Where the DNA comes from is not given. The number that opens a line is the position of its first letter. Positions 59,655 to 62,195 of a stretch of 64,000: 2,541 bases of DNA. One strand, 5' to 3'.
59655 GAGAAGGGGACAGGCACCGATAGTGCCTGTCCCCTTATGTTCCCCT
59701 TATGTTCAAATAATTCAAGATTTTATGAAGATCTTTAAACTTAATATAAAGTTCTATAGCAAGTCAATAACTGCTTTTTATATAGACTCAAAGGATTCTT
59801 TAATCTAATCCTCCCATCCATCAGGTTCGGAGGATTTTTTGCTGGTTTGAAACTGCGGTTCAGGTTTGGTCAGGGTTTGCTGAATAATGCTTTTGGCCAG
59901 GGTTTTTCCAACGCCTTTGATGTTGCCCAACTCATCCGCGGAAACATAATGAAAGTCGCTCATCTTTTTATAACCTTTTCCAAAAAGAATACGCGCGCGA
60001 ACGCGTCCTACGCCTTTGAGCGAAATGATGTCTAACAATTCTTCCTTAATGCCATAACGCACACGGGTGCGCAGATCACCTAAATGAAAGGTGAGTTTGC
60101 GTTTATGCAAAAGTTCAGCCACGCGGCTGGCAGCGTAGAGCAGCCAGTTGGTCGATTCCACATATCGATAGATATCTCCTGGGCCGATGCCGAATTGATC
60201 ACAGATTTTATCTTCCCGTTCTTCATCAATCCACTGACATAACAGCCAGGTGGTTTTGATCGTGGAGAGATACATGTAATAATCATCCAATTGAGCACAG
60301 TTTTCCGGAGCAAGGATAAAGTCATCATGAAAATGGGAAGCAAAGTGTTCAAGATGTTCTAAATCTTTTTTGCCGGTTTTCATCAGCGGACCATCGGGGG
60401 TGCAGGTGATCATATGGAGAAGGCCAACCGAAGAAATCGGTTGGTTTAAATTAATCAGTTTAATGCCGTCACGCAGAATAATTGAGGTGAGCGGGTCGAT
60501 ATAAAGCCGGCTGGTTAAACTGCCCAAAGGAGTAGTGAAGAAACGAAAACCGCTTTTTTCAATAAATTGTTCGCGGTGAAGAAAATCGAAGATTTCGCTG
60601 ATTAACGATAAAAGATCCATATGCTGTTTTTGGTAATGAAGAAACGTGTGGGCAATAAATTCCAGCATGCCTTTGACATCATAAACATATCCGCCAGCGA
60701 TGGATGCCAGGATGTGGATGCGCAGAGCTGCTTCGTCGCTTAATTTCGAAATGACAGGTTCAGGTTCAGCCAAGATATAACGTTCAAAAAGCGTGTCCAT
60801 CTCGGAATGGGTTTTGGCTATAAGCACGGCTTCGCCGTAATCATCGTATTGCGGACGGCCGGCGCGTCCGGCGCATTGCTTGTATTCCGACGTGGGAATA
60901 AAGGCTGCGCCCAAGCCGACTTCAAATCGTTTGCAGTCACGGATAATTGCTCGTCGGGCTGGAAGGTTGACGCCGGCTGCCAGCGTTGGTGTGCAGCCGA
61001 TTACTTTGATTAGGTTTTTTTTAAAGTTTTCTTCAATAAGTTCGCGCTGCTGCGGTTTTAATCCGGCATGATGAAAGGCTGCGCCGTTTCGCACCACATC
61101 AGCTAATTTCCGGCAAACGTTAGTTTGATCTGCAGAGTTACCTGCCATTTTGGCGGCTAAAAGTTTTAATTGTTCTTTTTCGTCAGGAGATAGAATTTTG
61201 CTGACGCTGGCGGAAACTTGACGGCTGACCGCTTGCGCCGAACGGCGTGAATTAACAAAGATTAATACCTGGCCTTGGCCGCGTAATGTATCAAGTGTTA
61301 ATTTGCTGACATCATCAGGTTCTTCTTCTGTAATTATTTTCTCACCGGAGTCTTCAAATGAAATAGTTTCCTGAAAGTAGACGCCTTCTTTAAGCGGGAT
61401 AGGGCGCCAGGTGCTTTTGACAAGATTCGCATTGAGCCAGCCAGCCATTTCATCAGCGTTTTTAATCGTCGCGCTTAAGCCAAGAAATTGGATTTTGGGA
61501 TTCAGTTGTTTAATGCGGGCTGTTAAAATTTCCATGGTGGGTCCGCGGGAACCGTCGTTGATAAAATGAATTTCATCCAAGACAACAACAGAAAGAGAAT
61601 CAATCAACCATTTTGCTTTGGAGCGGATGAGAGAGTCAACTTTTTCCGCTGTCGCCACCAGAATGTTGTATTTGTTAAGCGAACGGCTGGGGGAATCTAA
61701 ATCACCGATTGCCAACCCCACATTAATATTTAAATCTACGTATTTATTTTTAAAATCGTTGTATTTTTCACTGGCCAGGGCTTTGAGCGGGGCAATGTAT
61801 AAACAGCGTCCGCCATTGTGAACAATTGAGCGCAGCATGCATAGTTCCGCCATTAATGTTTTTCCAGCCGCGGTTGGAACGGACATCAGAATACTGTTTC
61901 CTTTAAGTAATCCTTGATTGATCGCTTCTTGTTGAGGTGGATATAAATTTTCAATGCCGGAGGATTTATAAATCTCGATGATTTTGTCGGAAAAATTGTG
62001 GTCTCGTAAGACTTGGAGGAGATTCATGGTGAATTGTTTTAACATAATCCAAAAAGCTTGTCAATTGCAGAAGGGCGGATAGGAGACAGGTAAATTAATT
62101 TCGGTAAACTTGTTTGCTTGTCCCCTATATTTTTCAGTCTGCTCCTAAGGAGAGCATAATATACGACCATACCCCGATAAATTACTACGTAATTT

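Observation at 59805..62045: Lone archaeal/eukaryotic-type Hel308 helicase at the edge of the accessory island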

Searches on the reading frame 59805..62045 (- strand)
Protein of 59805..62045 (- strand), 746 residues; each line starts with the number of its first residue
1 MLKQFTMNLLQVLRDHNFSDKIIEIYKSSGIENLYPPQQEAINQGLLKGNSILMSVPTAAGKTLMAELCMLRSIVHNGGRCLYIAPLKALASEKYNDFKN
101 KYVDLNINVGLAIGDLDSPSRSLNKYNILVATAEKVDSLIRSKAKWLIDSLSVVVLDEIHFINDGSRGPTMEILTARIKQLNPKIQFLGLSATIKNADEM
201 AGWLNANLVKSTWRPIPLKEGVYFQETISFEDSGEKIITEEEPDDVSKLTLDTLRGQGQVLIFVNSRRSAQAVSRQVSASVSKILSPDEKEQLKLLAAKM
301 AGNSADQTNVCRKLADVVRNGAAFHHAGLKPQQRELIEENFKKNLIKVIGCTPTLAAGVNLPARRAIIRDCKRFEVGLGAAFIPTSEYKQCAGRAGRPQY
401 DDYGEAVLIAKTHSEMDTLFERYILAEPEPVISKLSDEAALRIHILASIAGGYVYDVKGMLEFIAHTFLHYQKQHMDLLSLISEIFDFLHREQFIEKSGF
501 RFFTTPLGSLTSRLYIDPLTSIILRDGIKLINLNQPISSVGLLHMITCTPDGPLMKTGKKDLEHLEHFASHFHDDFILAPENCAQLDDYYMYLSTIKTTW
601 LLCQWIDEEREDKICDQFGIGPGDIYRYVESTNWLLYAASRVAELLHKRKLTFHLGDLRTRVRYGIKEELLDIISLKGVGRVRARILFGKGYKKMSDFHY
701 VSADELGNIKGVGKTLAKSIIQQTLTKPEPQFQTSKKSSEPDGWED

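Call 3: search_protein_families(library=pfam, proteins=[window:59805-62045:-], max_evalue=0.01)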
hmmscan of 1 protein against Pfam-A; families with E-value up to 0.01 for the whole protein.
window:59805-62045:- (746 aa): 10 families
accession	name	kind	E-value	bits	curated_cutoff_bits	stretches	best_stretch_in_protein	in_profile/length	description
PF21280.2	Helicase_dom4_arc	-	1.4e-33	115.9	27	1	541-665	2-125/125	Archaeal helicase, domain 4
PF00270.35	DEAD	-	3.3e-31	108.7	26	1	36-198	2-165/167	DEAD/DEAH box helicase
PF04851.21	ResIII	-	5.7e-12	46.3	22.5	1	33-195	3-163/164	Type III restriction enzyme, res subunit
PF00271.37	Helicase_C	-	3.7e-11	43.7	23.5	1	321-398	41-109/110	Helicase conserved C-terminal domain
PF14520.12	HHH_5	-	3.3e-07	31.1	27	1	672-722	3-53/57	Helix-hairpin-helix domain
PF22527.2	DEXQc_Suv3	-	1.7e-06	28.1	27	1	53-170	17-113/154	DEXQ-box helicase domain of Suv3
PF12826.13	HHH_2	-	0.00064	20.3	27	1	675-722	7-53/64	Helix-hairpin-helix motif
PF20470.4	HTH_61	-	0.00093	20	24.3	1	404-496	1-92/92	Helix-turn-helix domain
PF00633.29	HHH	-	0.0027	17.9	24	0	702-721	9-28/30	Helix-hairpin-helix motif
PF06745.19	ATPase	-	0.0061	16.4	26.6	0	40-85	10-55/231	KaiC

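Call 4: search_protein_families(library=ncbifam, proteins=[window:59805-62045:-], max_evalue=0.01)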
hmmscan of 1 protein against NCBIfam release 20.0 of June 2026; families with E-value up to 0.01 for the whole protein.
window:59805-62045:- (746 aa): 31 families (the best 25 are shown)
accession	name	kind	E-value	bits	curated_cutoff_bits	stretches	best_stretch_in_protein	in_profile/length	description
NF002654.0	PRK02362.1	equivalog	4.5e-249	828.7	887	1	18-735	8-713/739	ATP-dependent DNA helicase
NF001308.0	PRK00254.1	equivalog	3.4e-189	630.5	1216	1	17-725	7-699/720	ATP-dependent DNA helicase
NF040935.1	helicase_Hel308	equivalog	6.4e-175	583.2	1200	1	13-722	6-697/704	ATP-dependent DNA helicase Hel308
NF002251.0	PRK01172.1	equivalog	8.8e-148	493.5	891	1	15-724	5-665/674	ATP-dependent DNA helicase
TIGR04121.1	DEXH_lig_assoc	equivalog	7.9e-35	119.8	850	2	39-277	18-268/804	ligase-associated DNA damage response DEXH box helicase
NF010338.0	PRK13767.1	equivalog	3.6e-20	71.8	849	1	29-286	29-314/877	ATP-dependent helicase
TIGR03817.1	DECH_helic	hypoth_equivalog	2.6e-15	55.7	874.1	1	19-284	22-298/742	helicase/secretion neighborhood putative DEAH-box helicase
NF007284.0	PRK09751.1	equivalog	5.5e-11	40.5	1496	1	80-368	87-398/1538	ATP-dependent helicase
NF010337.0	PRK13766.1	equivalog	1e-09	37.1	610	1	39-160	21-142/781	Hef nuclease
NF008165.0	PRK10917.1-3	equivalog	2.9e-09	36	711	1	60-160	296-396/692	ATP-dependent DNA helicase RecG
TIGR00643.1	recG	equivalog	4.6e-09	35.5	659.4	1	60-160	267-367/629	ATP-dependent DNA helicase RecG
TIGR01587.1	cas3_core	equivalog_domain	1.4e-07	30.9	102.45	1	151-282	125-247/358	CRISPR-associated helicase Cas3'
TIGR00614.1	recQ_fam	subfamily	2.1e-07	30.1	219.8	1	322-399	253-321/470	RecQ family ATP-dependent DNA helicase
NF008279.0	PRK11057.1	equivalog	2.5e-07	29.5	1015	1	311-409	253-339/608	ATP-dependent DNA helicase RecQ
NF053632.1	heli_RadD_YejH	equivalog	4.1e-07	28.7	720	1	38-197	7-154/573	DNA repair helicase RadD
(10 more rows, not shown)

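Call 5: search_solved_structures(query=window:59805-62045:-, max_evalue=0.001, show_alignments=1)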
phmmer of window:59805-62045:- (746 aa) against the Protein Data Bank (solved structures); distinct sequences matched with E-value up to 0.001: 76 (the best 60 are shown).
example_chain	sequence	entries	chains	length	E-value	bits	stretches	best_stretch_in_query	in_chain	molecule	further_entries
2zj2_A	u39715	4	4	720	4.4e-154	517.6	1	20-721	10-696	Putative ski2-type helicase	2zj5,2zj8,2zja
2p6r_A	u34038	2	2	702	1.7e-143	482.6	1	18-709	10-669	afUHEL308 HELICASE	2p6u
9b15_A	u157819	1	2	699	2.8e-141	475.2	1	18-709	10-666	ATP-dependent DNA helicase Hel308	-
2va8_A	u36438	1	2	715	5.1e-140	471.1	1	14-723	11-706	SKI2-TYPE HELICASE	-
8alz_B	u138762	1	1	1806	1.6e-87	297.6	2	50-469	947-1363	Activating signal cointegrator 1 complex subunit 3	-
6qdv_B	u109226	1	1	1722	1.9e-84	287.4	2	36-472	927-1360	U5 small nuclear ribonucleoprotein 200 kDa helicase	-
6s9i_B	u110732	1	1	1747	1.9e-84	287.3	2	36-472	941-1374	U5 small nuclear ribonucleoprotein 200 kDa helicase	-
4f91_B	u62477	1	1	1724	1.9e-84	287.3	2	36-472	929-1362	U5 small nuclear ribonucleoprotein 200 kDa helicase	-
4f92_B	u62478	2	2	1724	1.9e-84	287.3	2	36-472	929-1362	U5 small nuclear ribonucleoprotein 200 kDa helicase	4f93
5urj_A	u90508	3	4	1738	2e-84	287.3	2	36-472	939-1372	U5 small nuclear ribonucleoprotein 200 kDa helicase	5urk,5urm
4kit_B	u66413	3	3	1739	2e-84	287.3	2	36-472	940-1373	U5 small nuclear ribonucleoprotein 200 kDa helicase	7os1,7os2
6s8q_B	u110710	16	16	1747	2e-84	287.3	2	36-472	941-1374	U5 small nuclear ribonucleoprotein 200 kDa helicase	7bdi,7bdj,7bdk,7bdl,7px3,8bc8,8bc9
3jcr_C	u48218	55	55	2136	4e-84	286.3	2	36-472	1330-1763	hBrr2 | U5 small nuclear ribonucleoprotein 200 kDa helicase | Brr2, U5 small nuclear ribonucleoprotein 200 kDa helicase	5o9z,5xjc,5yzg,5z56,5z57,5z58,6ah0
6s8o_B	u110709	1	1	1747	6.2e-84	285.7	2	36-472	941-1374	U5 small nuclear ribonucleoprotein 200 kDa helicase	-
7zpq_CA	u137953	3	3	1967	2.3e-77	263.9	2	51-475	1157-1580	SLH1 isoform 1 | RQC trigger complex helicase SLH1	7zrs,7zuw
8vx9_B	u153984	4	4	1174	1.2e-25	93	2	33-221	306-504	HamB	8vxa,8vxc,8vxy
5v9x_A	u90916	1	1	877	6.8e-16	60.8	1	40-369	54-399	ATP-dependent DNA helicase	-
7lhl_A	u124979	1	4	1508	2.1e-15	59.1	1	40-369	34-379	ATP-dependent DNA helicase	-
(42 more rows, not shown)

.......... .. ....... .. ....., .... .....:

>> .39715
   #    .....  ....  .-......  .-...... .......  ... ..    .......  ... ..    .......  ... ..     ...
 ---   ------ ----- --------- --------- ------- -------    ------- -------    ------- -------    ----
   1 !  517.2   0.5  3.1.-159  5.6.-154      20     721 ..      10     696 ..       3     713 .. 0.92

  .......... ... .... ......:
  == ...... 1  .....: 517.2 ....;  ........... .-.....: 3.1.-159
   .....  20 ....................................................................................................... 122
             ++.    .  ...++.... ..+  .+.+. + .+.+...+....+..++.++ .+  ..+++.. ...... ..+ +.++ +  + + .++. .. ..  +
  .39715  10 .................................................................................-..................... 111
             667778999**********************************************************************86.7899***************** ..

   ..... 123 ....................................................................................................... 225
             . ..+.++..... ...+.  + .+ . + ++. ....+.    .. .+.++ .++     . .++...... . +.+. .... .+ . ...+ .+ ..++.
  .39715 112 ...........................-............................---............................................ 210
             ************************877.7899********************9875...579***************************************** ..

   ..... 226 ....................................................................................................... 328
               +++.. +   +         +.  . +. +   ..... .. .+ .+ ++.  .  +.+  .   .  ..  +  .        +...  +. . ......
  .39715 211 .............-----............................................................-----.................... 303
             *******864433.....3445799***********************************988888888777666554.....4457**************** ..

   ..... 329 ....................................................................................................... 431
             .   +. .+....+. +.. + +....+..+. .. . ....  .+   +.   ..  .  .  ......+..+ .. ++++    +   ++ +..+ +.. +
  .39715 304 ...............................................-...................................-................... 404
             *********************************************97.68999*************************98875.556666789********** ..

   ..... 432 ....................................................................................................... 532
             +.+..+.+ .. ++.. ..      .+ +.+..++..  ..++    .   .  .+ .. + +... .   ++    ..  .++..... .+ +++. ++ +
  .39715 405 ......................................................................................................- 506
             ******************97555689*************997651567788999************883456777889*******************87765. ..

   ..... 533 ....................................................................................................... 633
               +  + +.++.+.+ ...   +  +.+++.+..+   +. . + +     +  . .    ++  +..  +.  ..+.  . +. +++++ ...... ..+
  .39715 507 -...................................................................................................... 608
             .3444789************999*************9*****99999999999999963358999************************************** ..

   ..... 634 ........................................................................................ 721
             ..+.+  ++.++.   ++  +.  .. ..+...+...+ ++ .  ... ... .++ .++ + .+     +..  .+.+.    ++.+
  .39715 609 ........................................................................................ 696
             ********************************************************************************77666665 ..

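Call 7: find_encoding_contigs(protein=window:59805-62045:-, flank=10000, max_places=6)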
Protein window:59805-62045:- (746 aa): no gene with exactly this product is on record in the collection.
